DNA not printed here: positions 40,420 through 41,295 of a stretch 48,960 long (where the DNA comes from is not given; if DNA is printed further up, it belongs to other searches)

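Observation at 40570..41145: Peptide-deformylase homolog translationally coupled inside hutH-hutU-def-hutF-hutI, in the slot where hutG is missing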

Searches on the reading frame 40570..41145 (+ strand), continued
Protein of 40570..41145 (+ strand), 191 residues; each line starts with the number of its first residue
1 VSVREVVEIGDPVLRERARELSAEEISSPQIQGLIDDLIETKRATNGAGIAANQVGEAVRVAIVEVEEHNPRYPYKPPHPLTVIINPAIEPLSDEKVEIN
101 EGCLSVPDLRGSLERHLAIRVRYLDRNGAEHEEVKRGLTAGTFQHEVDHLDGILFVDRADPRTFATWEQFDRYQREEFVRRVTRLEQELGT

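Call 41: find_homologous_proteins(query=A1, max_evalue=1e-20)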
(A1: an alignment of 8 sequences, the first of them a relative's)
Query A1 (8 sequences) (194 aa, profile of the alignment): 7949 proteins with E <= 1e-20 among 8000 candidates; the best 120 are listed.
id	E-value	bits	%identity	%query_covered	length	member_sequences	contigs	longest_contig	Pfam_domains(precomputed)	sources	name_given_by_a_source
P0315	1.2e-83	297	-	-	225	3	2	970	PF01327.27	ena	-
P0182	3.7e-83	296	-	-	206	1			PF01327.27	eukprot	eukprot:TRINITY_DN5445_c0_g1_i1.p1 TRINITY_DN5445_c0_g1~~TRINITY_DN5445_c0_g1_i1.p1 ORF type:complet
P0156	6.2e-83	295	-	-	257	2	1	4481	PF01327.27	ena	-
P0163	9.4e-83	294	-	-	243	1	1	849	PF01327.27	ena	-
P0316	6.4e-81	288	59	93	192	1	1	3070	PF01327.27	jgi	jgi:peptide deformylase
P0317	7.7e-81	288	-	-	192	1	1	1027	PF01327.27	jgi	jgi:peptide deformylase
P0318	8.6e-81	288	54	94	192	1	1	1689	PF01327.27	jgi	jgi:peptide deformylase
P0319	9.4e-81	288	-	-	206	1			PF01327.27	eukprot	eukprot:TRINITY_DN5522_c0_g3_i1.p1 TRINITY_DN5522_c0_g3~~TRINITY_DN5522_c0_g3_i1.p1 ORF type:complet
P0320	1.5e-80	287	56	95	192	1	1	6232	PF01327.27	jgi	jgi:peptide deformylase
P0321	1.5e-80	287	56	94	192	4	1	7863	PF01327.27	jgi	jgi:peptide deformylase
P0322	1.6e-80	287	55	94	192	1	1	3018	PF01327.27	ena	-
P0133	1.8e-80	287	100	100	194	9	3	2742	PF01327.27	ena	-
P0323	2.1e-80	287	56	95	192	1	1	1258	PF01327.27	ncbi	-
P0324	2.1e-80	287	57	95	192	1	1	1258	PF01327.27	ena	-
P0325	2.4e-80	286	56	94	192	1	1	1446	PF01327.27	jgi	jgi:peptide deformylase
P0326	3.2e-80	286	58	94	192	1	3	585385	PF01327.27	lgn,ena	-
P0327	3.3e-80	286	54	94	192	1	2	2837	PF01327.27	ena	-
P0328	3.5e-80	286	55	94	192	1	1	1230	PF01327.27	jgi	jgi:peptide deformylase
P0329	3.5e-80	286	-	-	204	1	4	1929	PF01327.27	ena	-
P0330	3.5e-80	286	-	-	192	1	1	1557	PF01327.27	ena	-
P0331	3.8e-80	286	56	94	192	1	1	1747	PF01327.27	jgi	jgi:peptide deformylase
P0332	4.2e-80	286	56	95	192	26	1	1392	PF01327.27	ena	-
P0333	4.5e-80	285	54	91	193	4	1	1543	PF01327.27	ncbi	-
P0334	4.9e-80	285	54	95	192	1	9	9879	PF01327.27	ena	-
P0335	4.9e-80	285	-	-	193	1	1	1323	PF01327.27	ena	-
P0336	5.0e-80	285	53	91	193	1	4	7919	PF01327.27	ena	-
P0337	5.7e-80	285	54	95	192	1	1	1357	PF01327.27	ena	-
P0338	5.9e-80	285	87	99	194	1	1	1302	PF01327.27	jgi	jgi:peptide deformylase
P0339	6.0e-80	285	-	-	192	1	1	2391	PF01327.27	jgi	jgi:peptide deformylase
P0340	6.4e-80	285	-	-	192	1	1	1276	PF01327.27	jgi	jgi:peptide deformylase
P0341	7.7e-80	285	54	95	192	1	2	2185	PF01327.27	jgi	-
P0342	7.7e-80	285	-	-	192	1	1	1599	PF01327.27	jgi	jgi:peptide deformylase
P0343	8.1e-80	285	54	95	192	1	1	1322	PF01327.27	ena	-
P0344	8.2e-80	285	54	95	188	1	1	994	PF01327.27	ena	-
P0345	8.3e-80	285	54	95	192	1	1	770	PF01327.27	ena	-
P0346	8.4e-80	285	54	94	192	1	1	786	PF01327.27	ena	-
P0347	8.8e-80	285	51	91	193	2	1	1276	PF01327.27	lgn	-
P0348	8.8e-80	285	55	95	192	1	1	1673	PF01327.27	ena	-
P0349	1.0e-79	284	-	-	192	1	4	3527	PF01327.27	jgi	jgi:peptide deformylase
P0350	1.0e-79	284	54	95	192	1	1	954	PF01327.27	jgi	-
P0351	1.0e-79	284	-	-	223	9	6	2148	PF01327.27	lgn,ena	-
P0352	1.0e-79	284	54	95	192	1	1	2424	PF01327.27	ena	-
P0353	1.1e-79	284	55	95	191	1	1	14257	PF01327.27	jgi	jgi:peptide deformylase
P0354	1.1e-79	284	56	94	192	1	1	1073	PF01327.27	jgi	-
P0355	1.1e-79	284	57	92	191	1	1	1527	PF01327.27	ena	-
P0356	1.2e-79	284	54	94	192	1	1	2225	PF01327.27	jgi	jgi:peptide deformylase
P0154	1.2e-79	284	-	-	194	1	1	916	PF01327.27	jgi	jgi:peptide deformylase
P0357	1.3e-79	284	55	94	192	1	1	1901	PF01327.27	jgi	jgi:peptide deformylase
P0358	1.4e-79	284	55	94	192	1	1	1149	PF01327.27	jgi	jgi:peptide deformylase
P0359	1.4e-79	284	56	92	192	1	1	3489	PF01327.27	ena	-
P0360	1.5e-79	284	56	95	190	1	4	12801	PF01327.27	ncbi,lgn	-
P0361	1.5e-79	284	54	94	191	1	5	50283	PF01327.27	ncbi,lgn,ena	-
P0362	1.6e-79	284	49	93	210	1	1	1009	PF01327.27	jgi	jgi:peptide deformylase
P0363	1.6e-79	284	55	94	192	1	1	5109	PF01327.27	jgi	jgi:peptide deformylase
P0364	1.7e-79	284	54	95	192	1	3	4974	PF01327.27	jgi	-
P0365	1.7e-79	284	88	99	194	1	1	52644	PF01327.27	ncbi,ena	-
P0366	1.8e-79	284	56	94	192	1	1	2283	PF01327.27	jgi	jgi:peptide deformylase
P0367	2.4e-79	283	55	94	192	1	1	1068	PF01327.27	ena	-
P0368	2.5e-79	283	53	94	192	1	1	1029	PF01327.27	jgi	-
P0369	2.6e-79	283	53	94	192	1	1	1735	PF01327.27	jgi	jgi:peptide deformylase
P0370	2.7e-79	283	-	-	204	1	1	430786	PF01327.27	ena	-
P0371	2.8e-79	283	55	95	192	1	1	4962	PF01327.27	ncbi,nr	ncbi:MAG: peptide deformylase [Deltaproteobacteria bacterium]|nr:peptide deformylase [Deltaproteobac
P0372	2.8e-79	283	54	95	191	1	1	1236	PF01327.27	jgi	jgi:peptide deformylase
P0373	2.9e-79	283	59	90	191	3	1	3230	PF01327.27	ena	-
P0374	2.9e-79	283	-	-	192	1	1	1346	PF01327.27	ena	-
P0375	3.3e-79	283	53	94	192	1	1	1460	PF01327.27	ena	-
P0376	3.5e-79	283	57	95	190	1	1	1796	PF01327.27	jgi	jgi:peptide deformylase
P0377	3.6e-79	283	87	99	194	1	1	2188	PF01327.27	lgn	-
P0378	3.6e-79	283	57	93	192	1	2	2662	PF01327.27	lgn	-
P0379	3.8e-79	282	55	95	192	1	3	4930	PF01327.27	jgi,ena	jgi:peptide deformylase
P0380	3.9e-79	282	54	91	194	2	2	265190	PF01327.27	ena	-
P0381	4.1e-79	282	55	94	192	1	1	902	PF01327.27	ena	-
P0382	4.2e-79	282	-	-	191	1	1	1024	PF01327.27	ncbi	ncbi:MAG: peptide deformylase [Thermoleophilia bacterium]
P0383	4.2e-79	282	54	95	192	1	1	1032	PF01327.27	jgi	jgi:peptide deformylase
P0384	4.3e-79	282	55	94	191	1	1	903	PF01327.27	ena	-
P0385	4.3e-79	282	56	92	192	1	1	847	PF01327.27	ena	-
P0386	4.3e-79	282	55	94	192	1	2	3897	PF01327.27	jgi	jgi:peptide deformylase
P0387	4.4e-79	282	55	94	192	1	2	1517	PF01327.27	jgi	jgi:peptide deformylase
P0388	4.5e-79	282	51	95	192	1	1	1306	PF01327.27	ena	-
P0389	4.6e-79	282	55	94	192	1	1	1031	PF01327.27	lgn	-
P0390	4.6e-79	282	53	95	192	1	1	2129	PF01327.27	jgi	jgi:peptide deformylase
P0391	4.6e-79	282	53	94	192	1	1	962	PF01327.27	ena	-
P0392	4.8e-79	282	57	96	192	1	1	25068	PF01327.27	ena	-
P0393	4.9e-79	282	52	95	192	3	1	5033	PF01327.27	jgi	jgi:peptide deformylase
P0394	5.4e-79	282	53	95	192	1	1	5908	PF01327.27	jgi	jgi:peptide deformylase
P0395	5.6e-79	282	55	94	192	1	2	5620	PF01327.27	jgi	jgi:peptide deformylase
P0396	6.1e-79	282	54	94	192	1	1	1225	PF01327.27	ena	-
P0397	6.1e-79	282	54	94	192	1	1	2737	PF01327.27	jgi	jgi:peptide deformylase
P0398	6.2e-79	282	56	95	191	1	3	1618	PF01327.27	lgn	-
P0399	6.5e-79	282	55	94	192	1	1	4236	PF01327.27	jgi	jgi:peptide deformylase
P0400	6.9e-79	282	54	94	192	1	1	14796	PF01327.27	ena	-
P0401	7.0e-79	282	53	95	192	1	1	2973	PF01327.27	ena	-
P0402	7.3e-79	282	54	94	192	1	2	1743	PF01327.27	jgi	jgi:peptide deformylase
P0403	7.5e-79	282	54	94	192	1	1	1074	PF01327.27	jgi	jgi:peptide deformylase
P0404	7.5e-79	282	57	96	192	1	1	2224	PF01327.27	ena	-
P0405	7.5e-79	281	54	94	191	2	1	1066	PF01327.27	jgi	jgi:peptide deformylase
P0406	7.6e-79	281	52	95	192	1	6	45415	PF01327.27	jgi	jgi:peptide deformylase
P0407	7.6e-79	281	53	94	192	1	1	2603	PF01327.27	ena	-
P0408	7.7e-79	281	54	95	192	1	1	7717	PF01327.27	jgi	jgi:peptide deformylase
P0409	7.7e-79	281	54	94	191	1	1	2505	PF01327.27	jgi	jgi:peptide deformylase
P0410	7.7e-79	281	54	94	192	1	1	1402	PF01327.27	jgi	jgi:peptide deformylase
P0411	7.8e-79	281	55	94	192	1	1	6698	PF01327.27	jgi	jgi:peptide deformylase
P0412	7.8e-79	281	52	95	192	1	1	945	PF01327.27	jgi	jgi:peptide deformylase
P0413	7.9e-79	281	55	93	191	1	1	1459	PF01327.27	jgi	jgi:peptide deformylase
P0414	8.1e-79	281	55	95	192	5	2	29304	PF01327.27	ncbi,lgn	-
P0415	8.8e-79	281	56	94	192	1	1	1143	PF01327.27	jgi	jgi:peptide deformylase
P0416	8.9e-79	281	55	93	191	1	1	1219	PF01327.27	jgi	jgi:peptide deformylase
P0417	8.9e-79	281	53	95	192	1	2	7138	PF01327.27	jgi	jgi:peptide deformylase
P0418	9.0e-79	281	-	-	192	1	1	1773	PF01327.27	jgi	-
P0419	9.0e-79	281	54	93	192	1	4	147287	PF01327.27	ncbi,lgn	-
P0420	9.1e-79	281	52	95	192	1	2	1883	PF01327.27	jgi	jgi:peptide deformylase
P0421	9.6e-79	281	58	91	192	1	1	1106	PF01327.27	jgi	jgi:peptide deformylase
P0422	1.0e-78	281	53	94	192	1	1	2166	PF01327.27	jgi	jgi:peptide deformylase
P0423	1.0e-78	281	61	92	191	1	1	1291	PF01327.27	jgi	-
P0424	1.0e-78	281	53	94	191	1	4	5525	PF01327.27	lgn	-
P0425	1.0e-78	281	54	94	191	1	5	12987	PF01327.27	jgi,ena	jgi:peptide deformylase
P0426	1.0e-78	281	55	94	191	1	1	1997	PF01327.27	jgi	-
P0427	1.0e-78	281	55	94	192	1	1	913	PF01327.27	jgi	jgi:peptide deformylase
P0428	1.0e-78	281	55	94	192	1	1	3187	PF01327.27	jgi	jgi:peptide deformylase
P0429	1.1e-78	281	54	94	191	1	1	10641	PF01327.27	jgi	jgi:peptide deformylase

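Call 43: find_encoding_contigs(protein=P0419, flank=8000, max_places=1)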
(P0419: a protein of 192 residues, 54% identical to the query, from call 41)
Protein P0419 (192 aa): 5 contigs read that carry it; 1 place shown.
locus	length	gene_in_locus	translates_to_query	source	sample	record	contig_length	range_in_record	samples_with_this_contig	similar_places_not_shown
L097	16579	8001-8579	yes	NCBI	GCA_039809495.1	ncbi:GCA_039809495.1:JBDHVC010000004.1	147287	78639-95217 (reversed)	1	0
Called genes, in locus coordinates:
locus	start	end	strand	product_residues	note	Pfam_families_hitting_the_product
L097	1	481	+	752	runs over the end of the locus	PF01547:SBP_bac_1, PF13416:SBP_bac_8, PF00528:BPD_transp_1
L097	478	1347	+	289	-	PF00528:BPD_transp_1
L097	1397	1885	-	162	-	-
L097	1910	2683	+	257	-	PF00005:ABC_tran, PF13304:AAA_21 (weak)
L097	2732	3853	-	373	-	PF02470:MlaD, PF28544:Helical_needle (faint)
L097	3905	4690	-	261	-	PF02230:Abhydrolase_2, PF00756:Esterase (weak)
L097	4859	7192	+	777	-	PF01464:SLT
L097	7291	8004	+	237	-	PF00782:DSPc (weak), PF22784:PTP-SAK (weak), PF22785:Tc-R-P (weak)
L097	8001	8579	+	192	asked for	PF01327:Pep_deformylase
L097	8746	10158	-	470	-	PF05195:AMP_N, PF00557:Peptidase_M24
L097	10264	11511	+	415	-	PF16697:Yop-YscD_cpl, PF00498:FHA, PF00158:Sigma54_activat (faint), PF14532:Sigma54_activ_2, PF25601:AAA_lid_14, PF02954:HTH_8 (weak)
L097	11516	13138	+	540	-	PF01202:SKI, PF13238:AAA_18 (faint), PF00465:Fe-ADH, PF13685:Fe-ADH_2, PF01761:DHQ_synthase, PF24621:DHQS_C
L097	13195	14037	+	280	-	-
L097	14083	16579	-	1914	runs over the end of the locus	-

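Call 44: find_encoding_contigs(protein=P0380, flank=8000, max_places=1)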
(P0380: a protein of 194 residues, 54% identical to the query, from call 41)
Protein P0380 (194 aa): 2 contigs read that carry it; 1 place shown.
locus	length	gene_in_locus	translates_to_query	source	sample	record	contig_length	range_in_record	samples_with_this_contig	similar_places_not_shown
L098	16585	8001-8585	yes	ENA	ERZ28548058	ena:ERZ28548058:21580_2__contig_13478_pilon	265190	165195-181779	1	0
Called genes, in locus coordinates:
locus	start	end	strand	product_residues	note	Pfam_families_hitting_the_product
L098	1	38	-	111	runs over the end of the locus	PF25025:EF-Ts_N (weak)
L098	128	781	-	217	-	PF00318:Ribosomal_S2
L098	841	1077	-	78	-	PF00318:Ribosomal_S2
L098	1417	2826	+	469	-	-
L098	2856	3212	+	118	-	-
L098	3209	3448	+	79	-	-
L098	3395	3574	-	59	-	-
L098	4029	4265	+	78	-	-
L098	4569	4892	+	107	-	PF11306:DUF3108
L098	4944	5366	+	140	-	-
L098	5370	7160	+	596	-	PF00082:Peptidase_S8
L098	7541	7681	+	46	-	PF21893:DUF6918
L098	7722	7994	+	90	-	PF21893:DUF6918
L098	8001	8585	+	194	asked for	PF01327:Pep_deformylase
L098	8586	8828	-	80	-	-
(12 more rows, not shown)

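Call 45: find_encoding_contigs(protein=P0326, flank=8000, max_places=1)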
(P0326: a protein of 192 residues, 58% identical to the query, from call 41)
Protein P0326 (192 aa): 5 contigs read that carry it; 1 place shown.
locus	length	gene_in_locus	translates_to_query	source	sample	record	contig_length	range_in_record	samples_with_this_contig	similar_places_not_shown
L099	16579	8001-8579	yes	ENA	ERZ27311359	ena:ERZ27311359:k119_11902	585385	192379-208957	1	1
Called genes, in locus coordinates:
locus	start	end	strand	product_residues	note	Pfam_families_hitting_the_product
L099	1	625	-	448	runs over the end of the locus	PF02321:OEP (weak)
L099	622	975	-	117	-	PF19335:HMBD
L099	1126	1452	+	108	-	-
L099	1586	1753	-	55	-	PF04264:YceI (weak)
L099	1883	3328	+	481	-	PF07690:MFS_1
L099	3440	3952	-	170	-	-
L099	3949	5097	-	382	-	-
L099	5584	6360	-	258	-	-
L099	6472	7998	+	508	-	PF00171:Aldedh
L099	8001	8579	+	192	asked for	PF01327:Pep_deformylase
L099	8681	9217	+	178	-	-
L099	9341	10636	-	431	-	-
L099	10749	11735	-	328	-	PF01073:3Beta_HSD, PF01370:Epimerase, PF04321:RmlD_sub_bind, PF05368:NmrA (weak), PF13460:NAD_binding_10, PF16363:GDP_Man_Dehyd, PF07993:NAD_binding_4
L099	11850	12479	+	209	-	PF00484:Pro_CA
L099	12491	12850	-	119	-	PF07238:PilZ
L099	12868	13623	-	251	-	-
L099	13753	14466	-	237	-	PF04055:Radical_SAM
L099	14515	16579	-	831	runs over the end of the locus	PF00676:E1_dh, PF02779:Transket_pyr, PF02780:Transketolase_C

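Call 46: find_encoding_contigs(protein=P0370, flank=8000, max_places=1)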
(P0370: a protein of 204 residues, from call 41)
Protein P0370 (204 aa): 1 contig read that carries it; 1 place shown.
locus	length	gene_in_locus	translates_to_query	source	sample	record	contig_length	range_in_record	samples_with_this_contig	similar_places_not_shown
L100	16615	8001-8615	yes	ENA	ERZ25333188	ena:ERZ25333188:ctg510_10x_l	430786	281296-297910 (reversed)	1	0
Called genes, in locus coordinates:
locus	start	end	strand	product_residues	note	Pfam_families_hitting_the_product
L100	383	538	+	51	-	-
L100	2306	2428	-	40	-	-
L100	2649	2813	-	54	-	-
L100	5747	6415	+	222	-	PF00856:SET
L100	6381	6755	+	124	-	PF00175:NAD_binding_1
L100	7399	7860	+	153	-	PF04749:PLAC8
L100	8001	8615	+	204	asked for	PF01327:Pep_deformylase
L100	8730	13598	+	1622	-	PF05048:NosD, PF13229:Beta_helix, PF05048:NosD, PF13229:Beta_helix, PF05048:NosD, PF13229:Beta_helix, PF13229:Beta_helix, PF05048:NosD, +12 more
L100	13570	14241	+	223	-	PF03825:Nuc_H_symport (weak), PF07690:MFS_1, PF12832:MFS_1_like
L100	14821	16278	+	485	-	PF03407:Nucleotid_trans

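Call 48: list_cluster_members(proteins=[P0215, P0205, P0210, P0235, P0191, P0155, P0242, P0270, P0213, P0419])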
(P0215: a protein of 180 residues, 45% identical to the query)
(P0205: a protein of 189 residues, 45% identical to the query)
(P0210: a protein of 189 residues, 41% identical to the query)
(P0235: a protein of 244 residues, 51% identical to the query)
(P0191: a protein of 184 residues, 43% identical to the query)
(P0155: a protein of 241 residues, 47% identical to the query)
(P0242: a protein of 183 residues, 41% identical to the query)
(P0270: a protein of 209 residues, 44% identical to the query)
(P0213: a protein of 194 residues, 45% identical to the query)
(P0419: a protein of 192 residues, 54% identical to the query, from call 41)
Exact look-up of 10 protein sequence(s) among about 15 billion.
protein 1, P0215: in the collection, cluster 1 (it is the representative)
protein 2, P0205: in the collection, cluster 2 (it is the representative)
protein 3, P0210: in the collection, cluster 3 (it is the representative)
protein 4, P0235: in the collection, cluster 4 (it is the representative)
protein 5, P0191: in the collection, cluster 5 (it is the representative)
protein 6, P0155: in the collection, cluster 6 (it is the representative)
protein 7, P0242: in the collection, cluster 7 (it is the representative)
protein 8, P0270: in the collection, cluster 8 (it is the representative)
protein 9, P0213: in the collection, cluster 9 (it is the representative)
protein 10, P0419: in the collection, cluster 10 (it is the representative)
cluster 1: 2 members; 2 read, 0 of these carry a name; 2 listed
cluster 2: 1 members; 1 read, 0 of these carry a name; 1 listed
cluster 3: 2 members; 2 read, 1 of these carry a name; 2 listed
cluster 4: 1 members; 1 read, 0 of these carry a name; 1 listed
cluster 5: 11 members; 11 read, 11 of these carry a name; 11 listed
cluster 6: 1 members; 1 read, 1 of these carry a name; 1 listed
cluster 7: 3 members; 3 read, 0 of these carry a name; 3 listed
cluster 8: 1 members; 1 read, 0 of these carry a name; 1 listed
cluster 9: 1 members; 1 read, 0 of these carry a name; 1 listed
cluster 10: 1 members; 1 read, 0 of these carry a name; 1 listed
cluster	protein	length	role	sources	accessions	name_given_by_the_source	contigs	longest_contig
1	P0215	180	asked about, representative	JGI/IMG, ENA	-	-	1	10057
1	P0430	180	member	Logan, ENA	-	-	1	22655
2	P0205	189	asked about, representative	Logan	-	-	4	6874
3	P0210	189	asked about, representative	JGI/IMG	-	peptide deformylase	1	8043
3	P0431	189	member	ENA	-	-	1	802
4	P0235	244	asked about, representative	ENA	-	-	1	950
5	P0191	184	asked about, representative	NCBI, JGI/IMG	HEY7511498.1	MAG TPA: peptide deformylase [Vicinamibacteria bacterium] | peptide deformylase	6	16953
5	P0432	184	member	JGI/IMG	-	peptide deformylase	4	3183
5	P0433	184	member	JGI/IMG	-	peptide deformylase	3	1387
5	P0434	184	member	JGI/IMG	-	peptide deformylase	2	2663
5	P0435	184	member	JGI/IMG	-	peptide deformylase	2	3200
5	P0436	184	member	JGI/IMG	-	peptide deformylase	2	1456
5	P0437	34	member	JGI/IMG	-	hypothetical protein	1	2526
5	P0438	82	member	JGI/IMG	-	peptide deformylase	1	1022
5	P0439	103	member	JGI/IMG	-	peptide deformylase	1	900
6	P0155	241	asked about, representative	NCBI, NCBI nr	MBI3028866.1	MAG: peptide deformylase [Candidatus Rokubacteria bacterium] | peptide deformylase [Candidatus Rokubacteria bacterium]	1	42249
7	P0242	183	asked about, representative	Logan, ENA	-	-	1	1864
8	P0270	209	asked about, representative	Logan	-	-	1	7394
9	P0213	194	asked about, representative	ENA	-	-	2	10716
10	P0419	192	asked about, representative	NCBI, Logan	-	-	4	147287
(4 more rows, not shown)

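Call 52: find_encoding_contigs(protein=P0124, flank=5000, max_places=3)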
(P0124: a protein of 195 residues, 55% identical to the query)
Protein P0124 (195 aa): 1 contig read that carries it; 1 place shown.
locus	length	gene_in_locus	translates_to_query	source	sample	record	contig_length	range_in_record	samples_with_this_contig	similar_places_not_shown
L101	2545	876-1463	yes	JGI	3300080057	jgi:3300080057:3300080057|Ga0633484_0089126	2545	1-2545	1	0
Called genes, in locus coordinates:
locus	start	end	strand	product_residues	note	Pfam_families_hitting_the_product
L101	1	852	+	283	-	?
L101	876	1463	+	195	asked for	PF01327:Pep_deformylase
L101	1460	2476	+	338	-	PF00291:PALP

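Call 53: find_encoding_contigs(protein=P0123, flank=5000, max_places=3)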
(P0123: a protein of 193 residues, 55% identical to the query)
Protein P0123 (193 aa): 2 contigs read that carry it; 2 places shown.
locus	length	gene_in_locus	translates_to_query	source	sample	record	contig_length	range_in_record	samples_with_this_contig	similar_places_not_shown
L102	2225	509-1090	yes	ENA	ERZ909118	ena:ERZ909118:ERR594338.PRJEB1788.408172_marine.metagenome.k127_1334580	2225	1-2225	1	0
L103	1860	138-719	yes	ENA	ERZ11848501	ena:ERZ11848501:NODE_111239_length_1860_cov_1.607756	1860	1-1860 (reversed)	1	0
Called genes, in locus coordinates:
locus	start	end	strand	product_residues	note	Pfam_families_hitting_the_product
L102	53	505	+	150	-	PF21893:DUF6918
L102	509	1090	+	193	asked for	PF01327:Pep_deformylase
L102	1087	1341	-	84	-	-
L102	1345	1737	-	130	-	-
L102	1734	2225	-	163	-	?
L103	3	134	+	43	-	?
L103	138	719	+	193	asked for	PF01327:Pep_deformylase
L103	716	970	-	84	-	-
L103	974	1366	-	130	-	-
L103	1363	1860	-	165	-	?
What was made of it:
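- Related AGT-type proteins occur outside hut clusters in other phyla (calls 43-45, 52, 53).
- Tried and rejected: Rejected: four non-hut contexts were found (calls 43-45, 52, 53).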
